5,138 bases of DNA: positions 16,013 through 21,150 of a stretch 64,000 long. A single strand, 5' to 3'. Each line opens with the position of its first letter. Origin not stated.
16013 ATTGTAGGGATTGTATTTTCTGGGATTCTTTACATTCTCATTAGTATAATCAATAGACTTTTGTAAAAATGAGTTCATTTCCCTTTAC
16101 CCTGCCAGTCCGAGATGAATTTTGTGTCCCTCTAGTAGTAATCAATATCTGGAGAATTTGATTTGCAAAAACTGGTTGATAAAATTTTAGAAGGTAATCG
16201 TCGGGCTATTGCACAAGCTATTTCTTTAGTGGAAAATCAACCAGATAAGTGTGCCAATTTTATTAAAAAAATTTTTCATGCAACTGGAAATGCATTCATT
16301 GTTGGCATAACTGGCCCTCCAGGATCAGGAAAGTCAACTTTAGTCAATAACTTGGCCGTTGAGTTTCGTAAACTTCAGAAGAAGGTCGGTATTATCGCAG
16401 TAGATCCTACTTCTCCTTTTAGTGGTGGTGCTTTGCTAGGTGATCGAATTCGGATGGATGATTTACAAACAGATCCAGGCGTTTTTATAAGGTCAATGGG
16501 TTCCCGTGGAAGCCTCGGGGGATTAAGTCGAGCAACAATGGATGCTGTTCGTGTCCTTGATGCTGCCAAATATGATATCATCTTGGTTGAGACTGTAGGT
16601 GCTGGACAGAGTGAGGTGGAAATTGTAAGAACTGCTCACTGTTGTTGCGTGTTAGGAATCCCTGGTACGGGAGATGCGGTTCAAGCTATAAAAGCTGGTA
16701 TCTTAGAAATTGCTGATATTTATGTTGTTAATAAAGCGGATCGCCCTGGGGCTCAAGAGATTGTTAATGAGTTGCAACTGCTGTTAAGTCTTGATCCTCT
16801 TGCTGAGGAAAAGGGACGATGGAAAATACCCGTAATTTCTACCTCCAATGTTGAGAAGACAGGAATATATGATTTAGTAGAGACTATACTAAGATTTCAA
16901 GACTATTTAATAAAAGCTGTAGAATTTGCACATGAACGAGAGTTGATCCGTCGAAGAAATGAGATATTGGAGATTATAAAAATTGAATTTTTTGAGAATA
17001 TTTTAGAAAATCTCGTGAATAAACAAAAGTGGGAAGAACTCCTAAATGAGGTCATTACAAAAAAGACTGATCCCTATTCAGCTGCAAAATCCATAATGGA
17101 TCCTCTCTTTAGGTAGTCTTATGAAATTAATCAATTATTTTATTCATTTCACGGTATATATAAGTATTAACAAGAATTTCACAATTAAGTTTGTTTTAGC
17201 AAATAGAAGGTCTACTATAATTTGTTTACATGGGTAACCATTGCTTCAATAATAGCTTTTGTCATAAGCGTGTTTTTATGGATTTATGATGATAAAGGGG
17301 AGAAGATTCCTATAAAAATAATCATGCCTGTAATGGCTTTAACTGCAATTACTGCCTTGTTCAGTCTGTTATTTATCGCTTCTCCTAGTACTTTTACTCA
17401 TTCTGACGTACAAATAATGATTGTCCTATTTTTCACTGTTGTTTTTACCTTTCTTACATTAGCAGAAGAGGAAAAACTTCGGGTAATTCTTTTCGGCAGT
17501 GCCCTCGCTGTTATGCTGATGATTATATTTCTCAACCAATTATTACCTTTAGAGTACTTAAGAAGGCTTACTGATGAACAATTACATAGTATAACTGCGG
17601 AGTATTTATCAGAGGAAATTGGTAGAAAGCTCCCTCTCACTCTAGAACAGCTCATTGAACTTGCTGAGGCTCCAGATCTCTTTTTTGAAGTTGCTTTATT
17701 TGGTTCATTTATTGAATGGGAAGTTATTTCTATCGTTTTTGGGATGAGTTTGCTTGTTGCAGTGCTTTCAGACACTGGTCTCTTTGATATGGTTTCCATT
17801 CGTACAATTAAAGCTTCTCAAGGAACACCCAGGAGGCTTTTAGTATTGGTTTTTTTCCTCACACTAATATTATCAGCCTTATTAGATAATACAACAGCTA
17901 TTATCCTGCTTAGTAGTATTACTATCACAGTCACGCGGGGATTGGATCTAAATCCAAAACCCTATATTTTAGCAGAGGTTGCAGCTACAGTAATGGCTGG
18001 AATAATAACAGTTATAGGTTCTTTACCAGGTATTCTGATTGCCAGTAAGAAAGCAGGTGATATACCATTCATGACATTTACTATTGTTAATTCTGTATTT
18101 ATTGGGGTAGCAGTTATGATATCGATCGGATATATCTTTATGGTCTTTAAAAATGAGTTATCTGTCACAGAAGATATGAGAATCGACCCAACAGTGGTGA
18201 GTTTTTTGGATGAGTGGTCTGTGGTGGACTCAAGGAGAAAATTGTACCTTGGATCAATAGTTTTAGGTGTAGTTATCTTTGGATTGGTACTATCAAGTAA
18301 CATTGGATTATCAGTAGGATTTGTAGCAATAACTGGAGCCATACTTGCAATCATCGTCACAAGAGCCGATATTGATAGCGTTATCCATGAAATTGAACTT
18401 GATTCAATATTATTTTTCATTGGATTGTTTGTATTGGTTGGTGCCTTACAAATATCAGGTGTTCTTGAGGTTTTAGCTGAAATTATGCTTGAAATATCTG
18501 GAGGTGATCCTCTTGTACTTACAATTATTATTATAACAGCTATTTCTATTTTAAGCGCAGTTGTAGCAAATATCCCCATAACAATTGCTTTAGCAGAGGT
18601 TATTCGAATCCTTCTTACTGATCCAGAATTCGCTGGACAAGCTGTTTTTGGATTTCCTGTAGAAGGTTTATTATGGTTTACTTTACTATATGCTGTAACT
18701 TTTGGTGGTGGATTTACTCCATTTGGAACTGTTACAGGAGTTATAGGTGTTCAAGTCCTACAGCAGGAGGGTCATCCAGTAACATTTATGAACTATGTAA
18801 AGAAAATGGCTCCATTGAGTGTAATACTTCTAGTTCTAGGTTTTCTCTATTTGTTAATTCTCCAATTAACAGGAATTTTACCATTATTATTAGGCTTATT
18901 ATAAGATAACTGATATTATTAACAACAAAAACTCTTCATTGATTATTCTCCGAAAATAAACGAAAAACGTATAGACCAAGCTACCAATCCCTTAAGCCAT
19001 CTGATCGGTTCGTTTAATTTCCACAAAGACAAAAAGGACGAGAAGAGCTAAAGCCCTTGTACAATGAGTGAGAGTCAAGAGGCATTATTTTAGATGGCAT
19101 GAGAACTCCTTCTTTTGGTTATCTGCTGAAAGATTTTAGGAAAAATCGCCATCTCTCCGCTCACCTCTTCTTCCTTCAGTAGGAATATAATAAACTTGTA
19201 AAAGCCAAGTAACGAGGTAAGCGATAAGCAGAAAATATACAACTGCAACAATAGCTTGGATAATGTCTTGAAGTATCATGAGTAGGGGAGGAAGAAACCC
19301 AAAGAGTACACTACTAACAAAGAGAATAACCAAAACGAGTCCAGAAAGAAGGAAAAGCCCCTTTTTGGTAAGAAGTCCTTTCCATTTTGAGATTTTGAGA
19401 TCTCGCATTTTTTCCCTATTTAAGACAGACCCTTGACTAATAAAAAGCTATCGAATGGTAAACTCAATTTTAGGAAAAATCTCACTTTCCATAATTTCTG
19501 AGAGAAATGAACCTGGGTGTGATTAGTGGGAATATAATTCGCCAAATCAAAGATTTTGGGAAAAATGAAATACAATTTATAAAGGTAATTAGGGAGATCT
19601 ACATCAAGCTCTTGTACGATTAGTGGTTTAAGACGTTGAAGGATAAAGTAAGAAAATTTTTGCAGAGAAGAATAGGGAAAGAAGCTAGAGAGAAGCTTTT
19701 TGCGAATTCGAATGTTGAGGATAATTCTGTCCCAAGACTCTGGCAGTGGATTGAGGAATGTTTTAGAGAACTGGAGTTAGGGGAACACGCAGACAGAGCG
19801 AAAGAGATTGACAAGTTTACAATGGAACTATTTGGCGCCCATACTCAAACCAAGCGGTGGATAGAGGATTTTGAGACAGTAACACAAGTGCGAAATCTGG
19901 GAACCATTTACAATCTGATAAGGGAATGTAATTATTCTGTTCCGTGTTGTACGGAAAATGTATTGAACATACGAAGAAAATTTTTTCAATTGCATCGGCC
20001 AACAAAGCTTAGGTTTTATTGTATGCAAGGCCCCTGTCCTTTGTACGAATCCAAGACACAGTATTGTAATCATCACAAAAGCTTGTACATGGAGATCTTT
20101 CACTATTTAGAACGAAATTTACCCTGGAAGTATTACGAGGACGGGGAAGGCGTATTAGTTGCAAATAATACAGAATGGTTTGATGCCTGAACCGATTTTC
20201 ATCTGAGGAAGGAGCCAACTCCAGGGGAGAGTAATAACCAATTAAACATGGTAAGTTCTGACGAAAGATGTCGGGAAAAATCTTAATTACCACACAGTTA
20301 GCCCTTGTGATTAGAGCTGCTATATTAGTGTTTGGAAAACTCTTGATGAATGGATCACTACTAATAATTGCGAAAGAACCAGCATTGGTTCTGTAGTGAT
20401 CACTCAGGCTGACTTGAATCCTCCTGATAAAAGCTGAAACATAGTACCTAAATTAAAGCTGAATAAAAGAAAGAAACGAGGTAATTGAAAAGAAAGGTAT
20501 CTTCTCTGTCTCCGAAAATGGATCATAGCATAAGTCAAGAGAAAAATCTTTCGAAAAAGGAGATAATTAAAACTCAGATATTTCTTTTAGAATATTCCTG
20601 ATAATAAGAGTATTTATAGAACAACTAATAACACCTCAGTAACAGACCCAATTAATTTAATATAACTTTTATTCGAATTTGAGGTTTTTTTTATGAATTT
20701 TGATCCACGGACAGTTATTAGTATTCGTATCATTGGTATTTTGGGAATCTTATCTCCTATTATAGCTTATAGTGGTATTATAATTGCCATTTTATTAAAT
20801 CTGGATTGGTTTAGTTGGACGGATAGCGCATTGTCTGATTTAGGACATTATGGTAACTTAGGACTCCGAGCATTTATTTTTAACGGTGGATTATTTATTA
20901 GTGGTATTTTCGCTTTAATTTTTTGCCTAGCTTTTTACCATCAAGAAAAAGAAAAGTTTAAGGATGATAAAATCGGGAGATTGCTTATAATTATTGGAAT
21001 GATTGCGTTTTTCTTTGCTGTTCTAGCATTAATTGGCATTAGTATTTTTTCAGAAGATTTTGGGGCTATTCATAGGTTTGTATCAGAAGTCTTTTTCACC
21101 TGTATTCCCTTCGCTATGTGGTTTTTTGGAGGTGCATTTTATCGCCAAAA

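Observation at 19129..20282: Four same-orientation copies of a 19-nt motif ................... flanking a Cys/His-rich protein gene and a small membrane protein gene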

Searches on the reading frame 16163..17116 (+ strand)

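Call 47: search_protein_families(library=pfam, proteins=[window:16163-17116:+], max_evalue=0.0001)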
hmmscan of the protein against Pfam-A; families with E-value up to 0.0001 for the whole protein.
window:16163-17116:+ (317 aa): 7 families
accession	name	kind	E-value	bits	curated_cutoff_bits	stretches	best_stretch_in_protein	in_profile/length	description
PF03308.22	MeaB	-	6.2e-87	291.5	23.1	1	17-274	2-262/273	Methylmalonyl Co-A mutase-associated GTPase MeaB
PF02492.25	cobW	-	2.8e-06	27.5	20.7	0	46-199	2-160/180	CobW/HypB/UreG, nucleotide-binding domain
PF00009.33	GTP_EFTU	-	1.4e-05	25.2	26.5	0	182-244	121-184/188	Elongation factor Tu GTP binding domain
PF20720.3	nSTAND3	-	2e-05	24.8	27.2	0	46-74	19-47/155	Novel STAND NTPase 3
PF00448.28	SRP54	-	2.7e-05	24.3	22.7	0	47-81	4-38/196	SRP54-type protein, GTPase domain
PF07693.20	KAP_NTPase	-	5.5e-05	23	20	0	31-83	6-59/293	KAP family P-loop domain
PF01656.29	CbiA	-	9e-05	22.9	25.4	0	54-270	9-54/125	CobQ/CobB/MinD/ParA nucleotide binding domain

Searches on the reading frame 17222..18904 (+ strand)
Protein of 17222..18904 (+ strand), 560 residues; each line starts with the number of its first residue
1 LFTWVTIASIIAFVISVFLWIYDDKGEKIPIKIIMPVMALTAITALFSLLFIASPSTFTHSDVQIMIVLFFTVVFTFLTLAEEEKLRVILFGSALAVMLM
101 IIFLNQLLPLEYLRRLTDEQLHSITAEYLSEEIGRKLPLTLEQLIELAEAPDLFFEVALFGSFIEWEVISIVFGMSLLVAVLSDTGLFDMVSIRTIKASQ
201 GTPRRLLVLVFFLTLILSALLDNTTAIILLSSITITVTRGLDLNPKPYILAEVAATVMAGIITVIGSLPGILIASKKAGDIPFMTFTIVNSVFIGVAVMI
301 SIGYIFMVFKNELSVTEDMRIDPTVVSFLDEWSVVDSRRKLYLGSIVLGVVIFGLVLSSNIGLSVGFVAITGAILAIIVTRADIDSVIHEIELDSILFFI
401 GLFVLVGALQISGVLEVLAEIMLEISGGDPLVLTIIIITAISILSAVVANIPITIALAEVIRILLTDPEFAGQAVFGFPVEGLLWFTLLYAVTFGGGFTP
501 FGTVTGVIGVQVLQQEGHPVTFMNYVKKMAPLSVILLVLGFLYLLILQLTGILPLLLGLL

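Call 8: search_protein_families(library=pfam, proteins=[window:17222-18904:+], max_evalue=0.1)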
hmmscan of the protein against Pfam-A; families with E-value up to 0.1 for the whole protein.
window:17222-18904:+ (560 aa): 2 families
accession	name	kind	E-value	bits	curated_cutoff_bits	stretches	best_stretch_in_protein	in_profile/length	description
PF03600.22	CitMHS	-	2.1e-48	165.6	31.9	1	162-466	35-319/336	Citrate transporter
PF02040.21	ArsB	-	1.9e-12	47.7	22.2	1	163-543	49-418/423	Arsenical pump membrane protein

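Call 48: find_homologous_proteins(query=window:17222-18904:+, max_evalue=1e-50)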
Query window:17222-18904:+ (560 aa): 55 proteins with E <= 1e-50 among 8000 candidates.
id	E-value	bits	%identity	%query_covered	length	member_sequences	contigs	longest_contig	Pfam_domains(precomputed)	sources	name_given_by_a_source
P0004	0.0e+0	1052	100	94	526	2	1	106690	PF03600.23,PF02040.21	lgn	-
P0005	1.3e-293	993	87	100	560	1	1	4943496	PF03600.23,PF02040.21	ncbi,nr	ncbi:MAG: hypothetical protein JSW11_02645 [Candidatus Heimdallarchaeota archaeon]|nr:MAG: hypotheti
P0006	1.7e-292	989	86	98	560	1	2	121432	PF03600.23,PF02040.21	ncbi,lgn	-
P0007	6.5e-292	987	86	98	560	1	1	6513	PF03600.23,PF02040.21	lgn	-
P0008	2.8e-290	982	86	100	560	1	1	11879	PF03600.23,PF02040.21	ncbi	ncbi:MAG: SLC13 family permease [Promethearchaeota archaeon]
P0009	1.6e-288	976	86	98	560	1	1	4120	PF03600.23,PF02040.21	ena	-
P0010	2.9e-288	975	86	98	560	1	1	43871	PF03600.23,PF02040.21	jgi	-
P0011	4.2e-287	971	86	98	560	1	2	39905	PF03600.23,PF02040.21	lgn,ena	-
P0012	5.2e-287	971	85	98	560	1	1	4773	PF03600.23,PF02040.21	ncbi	-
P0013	7.6e-287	970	85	98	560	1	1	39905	PF03600.23,PF02040.21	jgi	-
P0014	1.0e-286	970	85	100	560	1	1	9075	PF03600.23,PF02040.21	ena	-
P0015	4.4e-286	968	84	100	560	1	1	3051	PF03600.23,PF02040.21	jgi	jgi:Na+/H+ antiporter NhaD/arsenite permease-like protein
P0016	7.1e-286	967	86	98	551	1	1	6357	PF03600.23,PF02040.21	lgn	-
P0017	1.6e-284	963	84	100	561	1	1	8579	PF03600.23,PF02040.21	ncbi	ncbi:MAG: SLC13 family permease [Candidatus Hodarchaeota archaeon]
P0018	2.1e-283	959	85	100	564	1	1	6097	PF03600.23,PF02040.21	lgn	-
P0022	1.3e-275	933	82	100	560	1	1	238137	PF03600.23,PF02040.21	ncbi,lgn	ncbi:MAG: SLC13 family permease [Promethearchaeota archaeon]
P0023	1.6e-271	920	81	100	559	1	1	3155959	PF03600.23,PF02040.21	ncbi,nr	ncbi:MAG: hypothetical protein JSV04_04915 [Candidatus Heimdallarchaeota archaeon]|nr:MAG: hypotheti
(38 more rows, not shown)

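Call 49: find_encoding_contigs(protein=P0005, flank=6000, max_places=2)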
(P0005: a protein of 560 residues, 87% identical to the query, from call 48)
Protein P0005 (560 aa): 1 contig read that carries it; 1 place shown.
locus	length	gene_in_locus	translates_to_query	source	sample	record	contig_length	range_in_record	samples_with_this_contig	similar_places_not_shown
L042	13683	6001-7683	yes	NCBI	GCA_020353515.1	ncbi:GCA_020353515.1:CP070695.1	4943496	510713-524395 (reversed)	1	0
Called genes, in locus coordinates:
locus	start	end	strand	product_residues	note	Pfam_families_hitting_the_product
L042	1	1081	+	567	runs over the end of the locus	PF00501:AMP-binding, PF13193:AMP-binding_C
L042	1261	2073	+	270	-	PF01975:SurE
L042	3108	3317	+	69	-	-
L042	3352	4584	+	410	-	PF13378:MR_MLE_C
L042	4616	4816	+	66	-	-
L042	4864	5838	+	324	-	PF03308:MeaB, PF07693:KAP_NTPase (faint), PF00009:GTP_EFTU (faint), PF00448:SRP54 (faint), PF02492:cobW (faint)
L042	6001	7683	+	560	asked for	PF02040:ArsB, PF03600:CitMHS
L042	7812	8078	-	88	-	-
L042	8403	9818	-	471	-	PF07690:MFS_1, PF13347:MFS_2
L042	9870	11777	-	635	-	PF16177:ACAS_N, PF00501:AMP-binding, PF13193:AMP-binding_C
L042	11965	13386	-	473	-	PF03972:MmgE_PrpD_N, PF19305:MmgE_PrpD_C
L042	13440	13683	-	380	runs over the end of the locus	PF00285:Citrate_synt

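Call 50: find_encoding_contigs(protein=P0023, flank=6000, max_places=2)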
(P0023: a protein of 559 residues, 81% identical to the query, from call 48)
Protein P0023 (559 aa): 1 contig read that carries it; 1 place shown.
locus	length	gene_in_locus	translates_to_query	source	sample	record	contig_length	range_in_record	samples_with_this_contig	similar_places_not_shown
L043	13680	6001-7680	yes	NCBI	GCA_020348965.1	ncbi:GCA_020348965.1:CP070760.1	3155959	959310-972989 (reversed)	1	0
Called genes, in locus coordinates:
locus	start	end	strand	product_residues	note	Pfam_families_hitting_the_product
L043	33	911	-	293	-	PF00368:HMG-CoA_red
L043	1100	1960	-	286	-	PF00626:Gelsolin (weak)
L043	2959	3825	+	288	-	-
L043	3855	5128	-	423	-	PF19290:PmbA_TldD_2nd, PF19289:PmbA_TldD_3rd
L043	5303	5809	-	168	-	PF00149:Metallophos (weak), PF12850:Metallophos_2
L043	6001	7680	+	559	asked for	PF03600:CitMHS, PF02040:ArsB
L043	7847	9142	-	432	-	PF13632:Glyco_trans_2_3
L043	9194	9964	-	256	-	PF09837:DUF2064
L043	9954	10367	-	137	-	-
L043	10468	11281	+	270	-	-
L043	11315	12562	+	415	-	PF01145:Band_7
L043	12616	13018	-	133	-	-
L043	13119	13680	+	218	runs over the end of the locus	PF00206:Lyase_1, PF10397:ADSL_C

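Call 51: find_encoding_contigs(protein=P0022, flank=6000, max_places=2)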
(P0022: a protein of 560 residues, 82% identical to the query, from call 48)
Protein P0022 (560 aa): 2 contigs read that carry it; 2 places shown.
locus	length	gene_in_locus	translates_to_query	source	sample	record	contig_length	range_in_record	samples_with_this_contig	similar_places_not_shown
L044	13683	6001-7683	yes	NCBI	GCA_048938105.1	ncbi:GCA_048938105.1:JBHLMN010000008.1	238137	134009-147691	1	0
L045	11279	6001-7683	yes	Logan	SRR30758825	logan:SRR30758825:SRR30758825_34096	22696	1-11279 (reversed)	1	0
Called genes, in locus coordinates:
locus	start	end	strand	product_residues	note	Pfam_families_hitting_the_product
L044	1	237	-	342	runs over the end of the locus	PF02463:SMC_N (weak), PF00005:ABC_tran, PF13304:AAA_21 (faint)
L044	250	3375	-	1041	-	PF02687:FtsX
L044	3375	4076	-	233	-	PF00005:ABC_tran, PF02463:SMC_N (faint), PF13304:AAA_21 (faint)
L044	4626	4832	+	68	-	-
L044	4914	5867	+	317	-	PF20720:nSTAND3 (faint), PF03308:MeaB, PF00009:GTP_EFTU (faint), PF00448:SRP54 (faint), PF02492:cobW (weak)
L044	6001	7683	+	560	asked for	PF03600:CitMHS, PF02040:ArsB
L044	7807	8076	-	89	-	-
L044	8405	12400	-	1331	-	-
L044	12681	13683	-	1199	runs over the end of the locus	-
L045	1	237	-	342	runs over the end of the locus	PF02463:SMC_N (weak), PF00005:ABC_tran, PF13304:AAA_21 (faint)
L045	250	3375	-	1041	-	PF02687:FtsX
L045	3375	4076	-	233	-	PF00005:ABC_tran, PF02463:SMC_N (faint), PF13304:AAA_21 (faint)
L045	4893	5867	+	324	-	PF20720:nSTAND3 (faint), PF03308:MeaB, PF00009:GTP_EFTU (faint), PF00448:SRP54 (faint), PF02492:cobW (weak)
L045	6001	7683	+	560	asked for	PF03600:CitMHS, PF02040:ArsB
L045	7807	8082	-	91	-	-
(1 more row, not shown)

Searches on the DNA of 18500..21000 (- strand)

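Call 33: search_rna_families(sources=[L019, L024, L013, L026, L041, L006, L039, L038, L027, L032, L010, L025], threshold=gathering)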
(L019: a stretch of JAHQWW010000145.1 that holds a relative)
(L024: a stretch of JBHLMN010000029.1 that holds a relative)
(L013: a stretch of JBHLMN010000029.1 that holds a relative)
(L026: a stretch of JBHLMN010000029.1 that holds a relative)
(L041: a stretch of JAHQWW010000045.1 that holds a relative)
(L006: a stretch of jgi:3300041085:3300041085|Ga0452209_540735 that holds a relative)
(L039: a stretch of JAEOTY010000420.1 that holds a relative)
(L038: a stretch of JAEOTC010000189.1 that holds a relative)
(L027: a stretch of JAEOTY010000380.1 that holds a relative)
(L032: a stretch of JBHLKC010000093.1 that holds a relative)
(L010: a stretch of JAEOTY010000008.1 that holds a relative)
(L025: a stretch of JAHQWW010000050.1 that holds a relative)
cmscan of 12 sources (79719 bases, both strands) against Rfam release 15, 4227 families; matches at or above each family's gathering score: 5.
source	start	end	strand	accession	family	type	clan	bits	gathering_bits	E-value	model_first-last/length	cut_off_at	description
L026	5937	6756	-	RF02540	LSU_rRNA_archaea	Gene; rRNA;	CL00112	328.3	50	4.5e-100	2545-2987/2987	5'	Archaeal large subunit ribosomal RNA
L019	257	566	-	RF02540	LSU_rRNA_archaea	Gene; rRNA;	CL00112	226.6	50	1.3e-67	2721-2973/2987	no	Archaeal large subunit ribosomal RNA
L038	4278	4584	-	RF02540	LSU_rRNA_archaea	Gene; rRNA;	CL00112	199.1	50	7.5e-59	2723-2973/2987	no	Archaeal large subunit ribosomal RNA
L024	3759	4068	-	RF02540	LSU_rRNA_archaea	Gene; rRNA;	CL00112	190.8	50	3.6e-56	2721-2973/2987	no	Archaeal large subunit ribosomal RNA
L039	3117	3295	-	RF02540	LSU_rRNA_archaea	Gene; rRNA;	CL00112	58.9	50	4.5e-14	2866-2987/2987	5'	Archaeal large subunit ribosomal RNA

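Call 35: search_rna_families(source=window, start=18500, end=21000, threshold=evalue, max_evalue=10, show_alignments=3)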
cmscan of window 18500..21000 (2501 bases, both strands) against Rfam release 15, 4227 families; matches with E-value up to 10: 3.
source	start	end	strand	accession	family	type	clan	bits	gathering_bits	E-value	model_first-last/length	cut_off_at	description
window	19092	19154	-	RF01192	SNORD11B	Gene; snRNA; snoRNA; CD-box;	CL00103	20.2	50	3.7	1-87/87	no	Small nucleolar RNA SNORD11B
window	20177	20251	+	RF01977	HOTAIRM1_3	Gene; lncRNA;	-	16.2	37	0.74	1-59/59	no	HOX antisense intergenic RNA myeloid 1 conserved region 3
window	19850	19901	+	RF03001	leuA-Halobacteria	Cis-reg;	-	14.4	47.9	9.6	1-53/53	no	leuA-Halobacteria RNA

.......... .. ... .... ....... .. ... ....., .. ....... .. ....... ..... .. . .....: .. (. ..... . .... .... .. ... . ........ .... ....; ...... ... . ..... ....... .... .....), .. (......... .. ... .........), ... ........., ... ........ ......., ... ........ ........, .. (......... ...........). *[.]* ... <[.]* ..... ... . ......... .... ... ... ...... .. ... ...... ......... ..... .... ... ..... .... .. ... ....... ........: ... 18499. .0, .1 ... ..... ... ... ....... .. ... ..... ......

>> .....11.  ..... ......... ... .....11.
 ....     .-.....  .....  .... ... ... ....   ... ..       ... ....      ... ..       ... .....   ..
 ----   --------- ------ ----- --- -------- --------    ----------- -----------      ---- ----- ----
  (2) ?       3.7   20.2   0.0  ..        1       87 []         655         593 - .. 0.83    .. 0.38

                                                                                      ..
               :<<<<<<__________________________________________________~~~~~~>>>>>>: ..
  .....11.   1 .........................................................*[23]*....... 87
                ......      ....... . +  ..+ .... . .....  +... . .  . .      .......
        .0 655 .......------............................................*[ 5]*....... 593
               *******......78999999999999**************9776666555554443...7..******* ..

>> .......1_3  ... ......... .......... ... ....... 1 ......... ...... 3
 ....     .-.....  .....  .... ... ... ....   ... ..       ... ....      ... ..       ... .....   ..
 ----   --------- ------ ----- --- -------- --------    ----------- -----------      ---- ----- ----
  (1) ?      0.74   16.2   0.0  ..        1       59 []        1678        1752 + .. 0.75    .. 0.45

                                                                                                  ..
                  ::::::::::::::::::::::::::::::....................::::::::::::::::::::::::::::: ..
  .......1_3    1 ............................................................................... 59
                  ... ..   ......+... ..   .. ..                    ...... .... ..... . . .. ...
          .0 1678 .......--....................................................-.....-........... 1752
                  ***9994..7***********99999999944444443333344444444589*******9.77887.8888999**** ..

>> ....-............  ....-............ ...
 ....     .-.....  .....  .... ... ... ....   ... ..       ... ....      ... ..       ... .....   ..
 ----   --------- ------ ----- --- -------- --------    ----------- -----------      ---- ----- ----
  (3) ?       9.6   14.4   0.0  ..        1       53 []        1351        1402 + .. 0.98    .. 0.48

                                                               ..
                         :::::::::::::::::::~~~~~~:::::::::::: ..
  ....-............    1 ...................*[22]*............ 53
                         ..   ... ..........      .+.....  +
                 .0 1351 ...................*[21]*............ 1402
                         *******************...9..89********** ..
